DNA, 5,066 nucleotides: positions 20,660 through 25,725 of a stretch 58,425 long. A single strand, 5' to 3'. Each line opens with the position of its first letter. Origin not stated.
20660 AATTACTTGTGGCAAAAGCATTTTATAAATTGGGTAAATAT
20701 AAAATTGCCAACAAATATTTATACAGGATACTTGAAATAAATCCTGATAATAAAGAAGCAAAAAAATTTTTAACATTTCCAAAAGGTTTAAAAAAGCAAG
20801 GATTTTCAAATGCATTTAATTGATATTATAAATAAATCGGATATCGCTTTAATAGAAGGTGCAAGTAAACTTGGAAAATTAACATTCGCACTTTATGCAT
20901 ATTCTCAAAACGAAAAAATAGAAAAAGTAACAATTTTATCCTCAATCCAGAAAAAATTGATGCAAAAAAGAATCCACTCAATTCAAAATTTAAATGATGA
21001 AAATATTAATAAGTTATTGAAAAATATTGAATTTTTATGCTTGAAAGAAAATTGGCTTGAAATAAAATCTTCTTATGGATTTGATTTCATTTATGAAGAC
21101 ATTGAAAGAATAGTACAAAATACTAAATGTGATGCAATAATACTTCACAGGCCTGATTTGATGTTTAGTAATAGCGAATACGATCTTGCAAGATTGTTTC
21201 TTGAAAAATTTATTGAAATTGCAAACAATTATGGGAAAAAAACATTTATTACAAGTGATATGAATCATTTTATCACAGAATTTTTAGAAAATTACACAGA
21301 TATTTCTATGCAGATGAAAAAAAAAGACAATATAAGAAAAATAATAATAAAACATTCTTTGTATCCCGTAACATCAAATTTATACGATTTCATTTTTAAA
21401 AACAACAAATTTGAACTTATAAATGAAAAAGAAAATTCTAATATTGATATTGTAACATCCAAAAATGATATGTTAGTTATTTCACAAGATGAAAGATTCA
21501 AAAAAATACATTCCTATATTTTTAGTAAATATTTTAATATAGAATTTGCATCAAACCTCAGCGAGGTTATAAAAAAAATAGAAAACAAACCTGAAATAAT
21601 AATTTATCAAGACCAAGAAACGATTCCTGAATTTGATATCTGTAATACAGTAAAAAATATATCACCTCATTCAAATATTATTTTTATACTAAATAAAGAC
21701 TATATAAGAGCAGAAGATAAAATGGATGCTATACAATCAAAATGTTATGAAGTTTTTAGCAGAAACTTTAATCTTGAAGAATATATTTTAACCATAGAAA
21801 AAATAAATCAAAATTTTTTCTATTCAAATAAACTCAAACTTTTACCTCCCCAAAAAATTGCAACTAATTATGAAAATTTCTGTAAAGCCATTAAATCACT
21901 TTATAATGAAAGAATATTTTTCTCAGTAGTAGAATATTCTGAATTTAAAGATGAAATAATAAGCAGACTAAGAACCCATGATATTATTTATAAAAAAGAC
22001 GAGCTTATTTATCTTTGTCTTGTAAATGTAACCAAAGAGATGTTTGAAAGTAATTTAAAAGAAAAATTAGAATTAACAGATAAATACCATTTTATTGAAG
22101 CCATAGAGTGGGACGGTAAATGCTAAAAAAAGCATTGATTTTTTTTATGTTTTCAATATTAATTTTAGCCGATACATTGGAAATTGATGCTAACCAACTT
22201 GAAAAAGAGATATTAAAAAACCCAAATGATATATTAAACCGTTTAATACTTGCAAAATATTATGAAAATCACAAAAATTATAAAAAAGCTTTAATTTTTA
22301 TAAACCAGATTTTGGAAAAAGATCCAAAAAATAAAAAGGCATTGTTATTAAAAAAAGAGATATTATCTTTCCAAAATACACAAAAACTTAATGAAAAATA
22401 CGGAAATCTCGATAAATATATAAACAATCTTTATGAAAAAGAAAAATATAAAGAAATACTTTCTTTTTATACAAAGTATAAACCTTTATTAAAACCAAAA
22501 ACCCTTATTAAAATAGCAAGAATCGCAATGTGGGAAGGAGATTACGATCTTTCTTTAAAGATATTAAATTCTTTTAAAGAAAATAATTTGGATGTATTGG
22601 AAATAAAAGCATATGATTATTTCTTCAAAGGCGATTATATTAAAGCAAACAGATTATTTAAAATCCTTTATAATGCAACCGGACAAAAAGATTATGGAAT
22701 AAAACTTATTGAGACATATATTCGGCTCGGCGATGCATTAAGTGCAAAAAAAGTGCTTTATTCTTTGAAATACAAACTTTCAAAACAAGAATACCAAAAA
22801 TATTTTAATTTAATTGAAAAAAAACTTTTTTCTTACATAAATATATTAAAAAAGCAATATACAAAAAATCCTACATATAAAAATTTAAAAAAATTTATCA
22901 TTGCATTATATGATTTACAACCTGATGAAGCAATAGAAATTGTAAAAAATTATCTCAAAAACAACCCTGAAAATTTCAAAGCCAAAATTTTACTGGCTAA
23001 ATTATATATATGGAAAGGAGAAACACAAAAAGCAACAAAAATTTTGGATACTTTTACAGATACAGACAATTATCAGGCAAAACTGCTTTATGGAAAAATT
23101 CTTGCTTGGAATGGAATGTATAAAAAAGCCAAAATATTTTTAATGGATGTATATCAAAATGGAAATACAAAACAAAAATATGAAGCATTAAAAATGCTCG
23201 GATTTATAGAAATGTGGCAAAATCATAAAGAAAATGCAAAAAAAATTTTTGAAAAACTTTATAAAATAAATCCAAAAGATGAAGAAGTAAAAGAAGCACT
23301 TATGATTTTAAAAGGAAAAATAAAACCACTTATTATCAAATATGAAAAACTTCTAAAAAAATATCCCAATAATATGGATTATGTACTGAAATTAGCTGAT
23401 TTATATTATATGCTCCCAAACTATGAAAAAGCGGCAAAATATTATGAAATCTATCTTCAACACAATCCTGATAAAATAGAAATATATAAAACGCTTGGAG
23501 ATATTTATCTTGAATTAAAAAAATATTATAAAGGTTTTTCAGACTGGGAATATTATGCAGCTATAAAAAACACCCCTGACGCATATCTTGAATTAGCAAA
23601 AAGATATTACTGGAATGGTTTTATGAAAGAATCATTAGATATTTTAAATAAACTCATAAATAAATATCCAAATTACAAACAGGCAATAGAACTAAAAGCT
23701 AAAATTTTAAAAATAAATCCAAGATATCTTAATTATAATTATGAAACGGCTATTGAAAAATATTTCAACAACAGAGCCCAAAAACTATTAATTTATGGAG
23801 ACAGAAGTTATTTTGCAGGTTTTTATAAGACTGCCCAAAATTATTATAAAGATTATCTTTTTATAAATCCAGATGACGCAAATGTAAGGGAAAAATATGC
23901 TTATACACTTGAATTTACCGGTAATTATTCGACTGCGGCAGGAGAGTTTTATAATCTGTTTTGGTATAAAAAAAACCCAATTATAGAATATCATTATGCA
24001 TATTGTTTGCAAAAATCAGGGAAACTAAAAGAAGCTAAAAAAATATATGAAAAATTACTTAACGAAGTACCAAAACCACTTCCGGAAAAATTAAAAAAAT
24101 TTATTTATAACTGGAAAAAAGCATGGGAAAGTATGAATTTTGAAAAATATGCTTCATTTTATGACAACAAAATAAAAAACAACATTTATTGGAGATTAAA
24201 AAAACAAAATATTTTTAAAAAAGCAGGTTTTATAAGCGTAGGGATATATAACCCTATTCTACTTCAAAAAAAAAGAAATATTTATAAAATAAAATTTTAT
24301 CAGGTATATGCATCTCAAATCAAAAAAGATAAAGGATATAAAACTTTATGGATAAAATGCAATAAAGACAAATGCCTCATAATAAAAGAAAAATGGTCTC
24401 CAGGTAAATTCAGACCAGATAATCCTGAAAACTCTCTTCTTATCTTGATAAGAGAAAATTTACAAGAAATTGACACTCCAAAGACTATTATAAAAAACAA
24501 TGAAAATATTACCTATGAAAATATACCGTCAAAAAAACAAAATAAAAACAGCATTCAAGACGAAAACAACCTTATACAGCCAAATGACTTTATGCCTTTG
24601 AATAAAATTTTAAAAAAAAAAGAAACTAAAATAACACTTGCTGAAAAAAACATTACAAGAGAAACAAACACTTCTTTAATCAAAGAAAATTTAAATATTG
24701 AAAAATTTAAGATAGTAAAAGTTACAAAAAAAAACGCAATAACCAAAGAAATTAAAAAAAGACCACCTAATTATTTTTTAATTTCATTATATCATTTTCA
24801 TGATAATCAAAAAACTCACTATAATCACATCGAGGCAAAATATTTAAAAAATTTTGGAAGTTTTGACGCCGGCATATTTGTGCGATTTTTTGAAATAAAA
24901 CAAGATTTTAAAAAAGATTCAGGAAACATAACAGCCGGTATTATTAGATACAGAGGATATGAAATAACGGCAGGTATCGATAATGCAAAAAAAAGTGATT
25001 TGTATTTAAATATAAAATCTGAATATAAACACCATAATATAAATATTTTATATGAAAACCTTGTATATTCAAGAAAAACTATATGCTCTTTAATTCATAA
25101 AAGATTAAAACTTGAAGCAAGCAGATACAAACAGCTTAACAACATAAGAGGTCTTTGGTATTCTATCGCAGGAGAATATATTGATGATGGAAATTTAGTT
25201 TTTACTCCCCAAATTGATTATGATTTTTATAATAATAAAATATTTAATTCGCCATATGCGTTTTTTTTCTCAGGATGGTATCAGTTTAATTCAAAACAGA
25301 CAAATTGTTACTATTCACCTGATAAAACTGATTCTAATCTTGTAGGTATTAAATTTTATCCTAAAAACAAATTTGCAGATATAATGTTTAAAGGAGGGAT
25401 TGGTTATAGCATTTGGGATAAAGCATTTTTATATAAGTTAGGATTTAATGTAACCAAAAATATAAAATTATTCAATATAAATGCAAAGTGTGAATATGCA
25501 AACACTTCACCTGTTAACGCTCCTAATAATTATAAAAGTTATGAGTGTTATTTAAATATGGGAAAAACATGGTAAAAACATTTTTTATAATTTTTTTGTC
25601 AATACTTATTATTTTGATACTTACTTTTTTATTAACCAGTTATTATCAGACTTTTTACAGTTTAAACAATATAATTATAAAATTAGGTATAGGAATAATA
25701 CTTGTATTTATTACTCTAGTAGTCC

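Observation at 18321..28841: Seven-gene synthase-dependent exopolysaccharide operon with an unusual regulatory front end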

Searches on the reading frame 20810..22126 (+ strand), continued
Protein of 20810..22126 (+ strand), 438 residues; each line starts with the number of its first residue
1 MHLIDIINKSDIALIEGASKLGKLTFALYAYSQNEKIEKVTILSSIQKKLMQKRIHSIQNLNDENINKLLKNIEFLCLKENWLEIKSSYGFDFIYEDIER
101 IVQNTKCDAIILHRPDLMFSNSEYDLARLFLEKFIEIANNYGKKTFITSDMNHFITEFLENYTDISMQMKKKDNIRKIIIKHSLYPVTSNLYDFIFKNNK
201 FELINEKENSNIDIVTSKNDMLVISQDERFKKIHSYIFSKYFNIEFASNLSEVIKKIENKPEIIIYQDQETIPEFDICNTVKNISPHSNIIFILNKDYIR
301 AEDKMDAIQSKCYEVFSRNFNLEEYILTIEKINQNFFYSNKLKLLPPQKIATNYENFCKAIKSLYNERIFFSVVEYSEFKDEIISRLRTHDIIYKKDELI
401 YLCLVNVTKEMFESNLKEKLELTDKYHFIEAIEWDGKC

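Call 98: search_protein_families(library=pfam, proteins=[L003:13594-14793:+, L004:13360-14559:+, L002:13498-14697:+], max_evalue=1)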
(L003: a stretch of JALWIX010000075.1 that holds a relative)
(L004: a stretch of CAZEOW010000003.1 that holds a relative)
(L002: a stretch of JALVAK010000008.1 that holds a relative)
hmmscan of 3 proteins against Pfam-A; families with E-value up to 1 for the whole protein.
L003:13594-14793:+ (400 aa): 2 families
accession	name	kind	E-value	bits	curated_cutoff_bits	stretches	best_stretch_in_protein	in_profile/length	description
PF12712.13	DUF3805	-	0.07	13.6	22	1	292-333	10-51/152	Domain of unknown function (DUF3805)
PF13505.12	OMP_b-brl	-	0.45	11.1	28.7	0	315-387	79-130/175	Outer membrane protein beta-barrel domain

L004:13360-14559:+ (400 aa): 1 family
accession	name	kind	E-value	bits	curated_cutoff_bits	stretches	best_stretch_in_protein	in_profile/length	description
PF07382.16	HC2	-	0.28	11.7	40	1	93-148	63-118/194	Histone H1-like nucleoprotein HC2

L002:13498-14697:+ (400 aa): 1 family
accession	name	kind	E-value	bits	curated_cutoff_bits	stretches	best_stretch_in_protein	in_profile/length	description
PF24125.1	Cds6_C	-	0.0015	19.2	27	1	2-40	73-111/111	Cds6 C-terminal NTF2-like domain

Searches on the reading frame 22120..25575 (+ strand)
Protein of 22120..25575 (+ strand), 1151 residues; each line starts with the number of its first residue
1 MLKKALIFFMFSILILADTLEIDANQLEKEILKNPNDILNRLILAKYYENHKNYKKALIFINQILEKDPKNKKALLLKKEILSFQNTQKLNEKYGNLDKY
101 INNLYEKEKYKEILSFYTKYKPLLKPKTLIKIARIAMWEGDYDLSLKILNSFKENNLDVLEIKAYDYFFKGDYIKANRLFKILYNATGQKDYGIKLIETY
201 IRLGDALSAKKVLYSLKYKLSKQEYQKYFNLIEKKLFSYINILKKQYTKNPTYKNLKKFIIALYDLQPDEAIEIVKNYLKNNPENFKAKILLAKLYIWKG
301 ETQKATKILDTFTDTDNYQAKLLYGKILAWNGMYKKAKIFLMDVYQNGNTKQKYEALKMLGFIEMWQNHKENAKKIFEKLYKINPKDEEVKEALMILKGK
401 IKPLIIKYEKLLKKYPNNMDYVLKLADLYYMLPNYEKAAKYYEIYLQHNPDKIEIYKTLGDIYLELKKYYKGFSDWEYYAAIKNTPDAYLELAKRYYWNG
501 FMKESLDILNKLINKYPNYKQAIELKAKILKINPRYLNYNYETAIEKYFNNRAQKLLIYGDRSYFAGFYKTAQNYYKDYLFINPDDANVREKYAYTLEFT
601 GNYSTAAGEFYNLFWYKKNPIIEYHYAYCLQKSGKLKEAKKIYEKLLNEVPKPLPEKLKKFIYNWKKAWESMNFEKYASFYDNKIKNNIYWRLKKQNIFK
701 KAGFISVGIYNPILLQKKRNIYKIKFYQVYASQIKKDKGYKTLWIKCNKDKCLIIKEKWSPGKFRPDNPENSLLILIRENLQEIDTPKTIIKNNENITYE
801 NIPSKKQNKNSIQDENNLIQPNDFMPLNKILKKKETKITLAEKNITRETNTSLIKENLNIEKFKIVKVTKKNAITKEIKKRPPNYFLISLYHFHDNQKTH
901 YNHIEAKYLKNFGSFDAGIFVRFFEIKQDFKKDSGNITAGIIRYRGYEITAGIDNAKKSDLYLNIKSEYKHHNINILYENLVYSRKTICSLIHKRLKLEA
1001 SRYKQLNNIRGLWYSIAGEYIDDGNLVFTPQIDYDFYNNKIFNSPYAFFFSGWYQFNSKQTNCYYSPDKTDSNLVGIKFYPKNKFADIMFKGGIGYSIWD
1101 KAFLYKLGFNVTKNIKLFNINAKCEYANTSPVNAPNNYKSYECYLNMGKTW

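Call 5: search_protein_families(library=pfam, proteins=[window:22120-25575:+], max_evalue=0.01)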
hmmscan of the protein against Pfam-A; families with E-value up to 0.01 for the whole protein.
window:22120-25575:+ (1151 aa): 18 families
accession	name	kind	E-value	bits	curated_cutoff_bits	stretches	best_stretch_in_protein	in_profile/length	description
PF14559.12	TPR_19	-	2.4e-31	108.3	25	2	267-311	6-50/68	Tetratricopeptide repeat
PF13428.12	TPR_14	-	8.5e-30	100.6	23.5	1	422-461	4-43/44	Tetratricopeptide repeat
PF25062.1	ARM_TT21_N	-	4e-14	53.3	40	2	421-530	102-212/222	Tetratricopeptide repeat protein 21 N-terminal ARM repeat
PF13432.12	TPR_16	-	1.2e-13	51.7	32.7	1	408-450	20-62/65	Tetratricopeptide repeat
PF14561.12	TPR_20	-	2.6e-12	47.3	25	0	23-73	7-57/90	Tetratricopeptide repeat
PF07719.23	TPR_2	-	1.3e-11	44.1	27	0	355-387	2-34/34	Tetratricopeptide repeat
PF13174.12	TPR_6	-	7.6e-11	42.4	26.3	0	624-652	4-32/33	Tetratricopeptide repeat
PF23914.1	TPR_CcmH_CycH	-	1e-10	42.1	42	1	278-389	42-156/158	Cytochrome c-type biogenesis protein H TPR domain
PF24125.1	Cds6_C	-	1.9e-09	38.3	27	1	658-758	2-111/111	Cds6 C-terminal NTF2-like domain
PF12895.13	ANAPC3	-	2.5e-08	34.5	27.2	1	401-472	5-75/82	Anaphase-promoting complex, cyclosome, subunit 3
PF13424.12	TPR_12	-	2.3e-07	31.3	30.1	0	431-469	15-61/77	Tetratricopeptide repeat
PF14863.12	Alkyl_sulf_dimr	-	8.1e-07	30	26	0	485-531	68-114/139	Alkyl sulfatase dimerisation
PF14853.12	Fis1_TPR_C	-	0.00011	22.7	25.3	1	51-81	14-44/53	Fis1 C-terminal tetratricopeptide repeat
PF13431.12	TPR_17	-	0.00012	22.5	24.4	0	408-438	2-32/34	Tetratricopeptide repeat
PF25064.1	ARM_TT21_5th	-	0.00022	22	27.8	0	269-315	18-64/117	TT21 fifth ARM repeats domain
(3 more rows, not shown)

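Call 6: search_protein_families(library=ncbifam, proteins=[window:22120-25575:+], max_evalue=0.01)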
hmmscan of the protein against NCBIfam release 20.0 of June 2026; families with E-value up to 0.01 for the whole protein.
window:22120-25575:+ (1151 aa): 18 families
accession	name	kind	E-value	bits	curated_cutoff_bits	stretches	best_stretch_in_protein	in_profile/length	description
TIGR02917.1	PEP_TPR_lipo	equivalog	1.1e-24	86.4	312.2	3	264-387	511-634/899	XrtA/PEP-CTERM system TPR-repeat protein PrsT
TIGR00540.1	TPR_hemY_coli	hypoth_equivalog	8.6e-11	41.2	142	1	256-462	156-368/385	heme biosynthesis-associated TPR protein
TIGR02521.1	type_IV_pilW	equivalog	1.7e-10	40.9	154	1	267-397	46-178/234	type IV pilus biogenesis/stability protein PilW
NF040959.1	MamA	equivalog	3.9e-10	39.5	200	2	372-532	20-175/204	magnetosome protein MamA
NF052415.1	T3SS_chap_SctY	equivalog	9.4e-10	39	70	1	350-447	2-105/106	type III secretion apparatus assembly chaperone SctY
TIGR02552.1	LcrH_SycD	equivalog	3.4e-09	36.5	104.8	2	143-230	4-91/136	SycD/LcrH family type III secretion system chaperone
NF011721.1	PRK15174.1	equivalog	1.2e-07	30.4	1200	1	556-660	287-392/656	Vi polysaccharide transport protein VexE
NF033758.1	gliding_GltE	equivalog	1.3e-07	31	225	1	355-469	87-204/411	adventurous gliding motility TPR repeat lipoprotein GltE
NF008757.0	PRK11788.1-5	equivalog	3.3e-06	26.5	363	1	262-386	45-173/388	lipopolysaccharide assembly protein LapB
NF033920.0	C39_PA2778_fam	equivalog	3.5e-06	26.6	150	0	406-466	177-237/255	PA2778 family cysteine peptidase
TIGR02795.1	tol_pal_ybgF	equivalog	1.2e-05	25.9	90.1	0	435-526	18-116/119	tol-pal system protein YbgF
NF008755.0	PRK11788.1-3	equivalog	5e-05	22.8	430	0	262-316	46-100/388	lipopolysaccharide assembly protein LapB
TIGR03939.1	PGA_TPR_OMP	equivalog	5.1e-05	21.7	366.65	0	268-392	377-501/800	poly-beta-1,6 N-acetyl-D-glucosamine export porin PgaA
NF008520.0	PRK11447.1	equivalog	5.1e-05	21.2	858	0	31-85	596-650/1157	cellulose synthase complex outer membrane protein BcsC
NF008753.0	PRK11788.1-1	equivalog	9.3e-05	21.7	395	1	263-389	46-176/389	lipopolysaccharide assembly protein LapB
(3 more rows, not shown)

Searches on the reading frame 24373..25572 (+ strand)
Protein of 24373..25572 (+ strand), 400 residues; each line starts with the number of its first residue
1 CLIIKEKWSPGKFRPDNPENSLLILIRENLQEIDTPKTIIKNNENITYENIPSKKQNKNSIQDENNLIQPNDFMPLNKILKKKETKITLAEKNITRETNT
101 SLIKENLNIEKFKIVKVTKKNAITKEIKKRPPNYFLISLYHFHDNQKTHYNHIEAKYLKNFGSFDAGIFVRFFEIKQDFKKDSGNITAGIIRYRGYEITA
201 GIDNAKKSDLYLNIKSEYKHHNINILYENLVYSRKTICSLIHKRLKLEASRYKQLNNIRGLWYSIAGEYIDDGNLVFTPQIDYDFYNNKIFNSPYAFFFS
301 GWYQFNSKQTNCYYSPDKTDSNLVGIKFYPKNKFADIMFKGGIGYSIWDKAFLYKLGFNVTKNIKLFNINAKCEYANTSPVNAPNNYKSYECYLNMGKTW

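Call 60: search_solved_structures(query=A5, max_evalue=10)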
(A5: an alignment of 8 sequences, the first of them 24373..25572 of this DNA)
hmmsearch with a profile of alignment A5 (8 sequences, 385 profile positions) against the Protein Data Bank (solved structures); distinct sequences matched with E-value up to 10: 0.

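Call 96: search_protein_families(library=pfam, alignment_id=A5, max_evalue=10)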
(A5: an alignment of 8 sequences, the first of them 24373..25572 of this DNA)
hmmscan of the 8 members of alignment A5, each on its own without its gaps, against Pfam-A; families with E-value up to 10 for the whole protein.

A. member 1, window:24373-25572:+ (400 aa): 0 families

B. families by the number of members that match (of 8 scanned): 8 families
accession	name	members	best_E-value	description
PF21197.3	PgaA_barrel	1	1e-05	PgaA membrane beta barrel domain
PF24125.1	Cds6_C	1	0.0015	Cds6 C-terminal NTF2-like domain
PF12712.13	DUF3805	1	0.07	Domain of unknown function (DUF3805)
PF03724.22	META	1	0.15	META domain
PF09006.16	Surfac_D-trimer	1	0.22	Lung surfactant protein D coiled-coil trimerisation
PF07382.16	HC2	1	0.28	Histone H1-like nucleoprotein HC2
PF13505.12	OMP_b-brl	1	0.45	Outer membrane protein beta-barrel domain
PF24142.1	Beta-sand_ComC_1st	1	0.49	EGF-like domain-containing protein ComC first beta-sandwich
